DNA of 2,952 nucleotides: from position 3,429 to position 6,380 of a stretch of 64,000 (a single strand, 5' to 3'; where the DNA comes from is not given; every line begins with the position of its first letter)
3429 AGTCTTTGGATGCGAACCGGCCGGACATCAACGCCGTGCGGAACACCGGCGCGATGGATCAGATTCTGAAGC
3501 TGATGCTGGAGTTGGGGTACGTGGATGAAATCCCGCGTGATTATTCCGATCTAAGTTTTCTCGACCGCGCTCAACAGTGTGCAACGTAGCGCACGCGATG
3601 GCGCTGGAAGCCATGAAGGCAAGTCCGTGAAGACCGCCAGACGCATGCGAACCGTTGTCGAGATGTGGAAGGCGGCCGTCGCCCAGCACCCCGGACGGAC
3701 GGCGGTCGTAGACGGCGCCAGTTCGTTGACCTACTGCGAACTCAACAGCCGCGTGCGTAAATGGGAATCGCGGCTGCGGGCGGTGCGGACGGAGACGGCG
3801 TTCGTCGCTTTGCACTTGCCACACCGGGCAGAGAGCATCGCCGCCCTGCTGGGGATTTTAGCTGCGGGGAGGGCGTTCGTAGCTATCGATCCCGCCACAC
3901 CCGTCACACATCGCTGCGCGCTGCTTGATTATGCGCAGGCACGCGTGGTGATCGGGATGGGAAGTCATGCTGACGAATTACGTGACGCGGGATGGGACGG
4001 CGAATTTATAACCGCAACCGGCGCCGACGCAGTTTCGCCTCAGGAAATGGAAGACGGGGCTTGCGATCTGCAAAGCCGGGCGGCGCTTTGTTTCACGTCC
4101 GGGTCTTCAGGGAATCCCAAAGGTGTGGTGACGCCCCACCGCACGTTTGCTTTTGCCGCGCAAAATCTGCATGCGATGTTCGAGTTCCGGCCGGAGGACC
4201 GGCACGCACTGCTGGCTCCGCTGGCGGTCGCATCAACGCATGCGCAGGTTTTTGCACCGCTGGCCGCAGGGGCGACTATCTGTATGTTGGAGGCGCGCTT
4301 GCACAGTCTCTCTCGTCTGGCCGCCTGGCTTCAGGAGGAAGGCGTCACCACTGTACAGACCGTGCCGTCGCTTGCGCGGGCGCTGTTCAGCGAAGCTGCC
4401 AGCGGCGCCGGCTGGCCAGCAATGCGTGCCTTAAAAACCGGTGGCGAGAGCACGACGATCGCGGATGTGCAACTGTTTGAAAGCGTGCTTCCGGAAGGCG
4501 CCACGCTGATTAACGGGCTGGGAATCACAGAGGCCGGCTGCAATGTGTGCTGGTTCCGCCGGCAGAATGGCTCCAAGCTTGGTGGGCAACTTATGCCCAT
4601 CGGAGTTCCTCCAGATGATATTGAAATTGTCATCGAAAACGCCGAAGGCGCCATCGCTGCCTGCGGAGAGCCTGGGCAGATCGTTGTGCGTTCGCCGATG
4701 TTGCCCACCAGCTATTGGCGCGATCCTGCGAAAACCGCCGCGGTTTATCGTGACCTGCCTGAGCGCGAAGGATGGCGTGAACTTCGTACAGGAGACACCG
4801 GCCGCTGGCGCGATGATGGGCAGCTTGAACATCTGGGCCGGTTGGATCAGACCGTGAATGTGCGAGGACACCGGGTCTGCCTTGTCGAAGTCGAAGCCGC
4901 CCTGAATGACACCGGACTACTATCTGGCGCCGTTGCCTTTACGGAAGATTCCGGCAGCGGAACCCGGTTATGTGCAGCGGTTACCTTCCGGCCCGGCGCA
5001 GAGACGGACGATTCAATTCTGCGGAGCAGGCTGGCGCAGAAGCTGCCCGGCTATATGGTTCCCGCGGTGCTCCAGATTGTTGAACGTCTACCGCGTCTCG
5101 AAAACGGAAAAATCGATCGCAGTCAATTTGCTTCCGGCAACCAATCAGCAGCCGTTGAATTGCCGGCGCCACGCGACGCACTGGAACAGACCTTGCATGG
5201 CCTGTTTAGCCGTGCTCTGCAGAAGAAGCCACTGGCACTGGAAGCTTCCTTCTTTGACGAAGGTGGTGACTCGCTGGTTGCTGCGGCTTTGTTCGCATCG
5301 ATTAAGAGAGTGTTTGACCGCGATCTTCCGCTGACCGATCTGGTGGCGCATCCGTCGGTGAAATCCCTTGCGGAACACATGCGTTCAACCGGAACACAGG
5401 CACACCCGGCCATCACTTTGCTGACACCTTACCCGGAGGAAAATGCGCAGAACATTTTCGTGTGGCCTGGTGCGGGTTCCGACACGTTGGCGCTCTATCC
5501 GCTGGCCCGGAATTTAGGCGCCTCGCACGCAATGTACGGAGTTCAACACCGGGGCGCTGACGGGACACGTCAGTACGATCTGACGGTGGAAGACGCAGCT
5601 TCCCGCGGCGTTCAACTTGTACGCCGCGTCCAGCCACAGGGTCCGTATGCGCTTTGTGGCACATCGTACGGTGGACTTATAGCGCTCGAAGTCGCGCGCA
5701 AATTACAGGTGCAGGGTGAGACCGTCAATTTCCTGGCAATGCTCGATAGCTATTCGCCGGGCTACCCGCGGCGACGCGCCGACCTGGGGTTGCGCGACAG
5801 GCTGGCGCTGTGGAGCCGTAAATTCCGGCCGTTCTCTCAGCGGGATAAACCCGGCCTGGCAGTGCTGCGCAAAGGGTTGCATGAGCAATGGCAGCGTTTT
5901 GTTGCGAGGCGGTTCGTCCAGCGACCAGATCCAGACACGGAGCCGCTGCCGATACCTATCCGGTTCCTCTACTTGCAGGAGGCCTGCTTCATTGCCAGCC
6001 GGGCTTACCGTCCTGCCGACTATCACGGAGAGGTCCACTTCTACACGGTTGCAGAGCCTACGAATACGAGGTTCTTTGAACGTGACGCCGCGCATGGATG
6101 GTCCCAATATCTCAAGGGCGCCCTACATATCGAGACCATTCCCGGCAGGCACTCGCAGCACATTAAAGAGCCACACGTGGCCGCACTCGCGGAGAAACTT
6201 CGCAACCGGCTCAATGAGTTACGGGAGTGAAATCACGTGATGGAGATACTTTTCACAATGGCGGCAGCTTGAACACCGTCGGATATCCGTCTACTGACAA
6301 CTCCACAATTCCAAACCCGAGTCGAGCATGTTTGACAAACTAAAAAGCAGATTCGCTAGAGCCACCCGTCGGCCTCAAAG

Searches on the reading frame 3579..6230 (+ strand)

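Call 44: search_protein_families(library=pfam, proteins=[window:3579-6230:+], max_evalue=0.001)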
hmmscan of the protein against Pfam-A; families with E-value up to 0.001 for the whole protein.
window:3579-6230:+ (883 aa): 5 families
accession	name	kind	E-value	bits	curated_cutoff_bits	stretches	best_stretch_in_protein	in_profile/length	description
PF00501.34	AMP-binding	-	3.6e-53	181.2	29.9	1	32-380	3-384/384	AMP-binding enzyme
PF00975.26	Thioesterase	-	1.3e-19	71.8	26.4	1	625-732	2-110/226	Thioesterase domain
PF00550.31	PP-binding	-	7.4e-12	45.8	20.8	1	538-600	2-66/67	Phosphopantetheine attachment site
PF13193.12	AMP-binding_C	-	1e-05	26.8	24.5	1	437-511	1-76/76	AMP-binding enzyme C-terminal domain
PF12697.13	Abhydrolase_6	-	6.8e-05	24.1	26.3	1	628-856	3-201/217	Alpha/beta hydrolase family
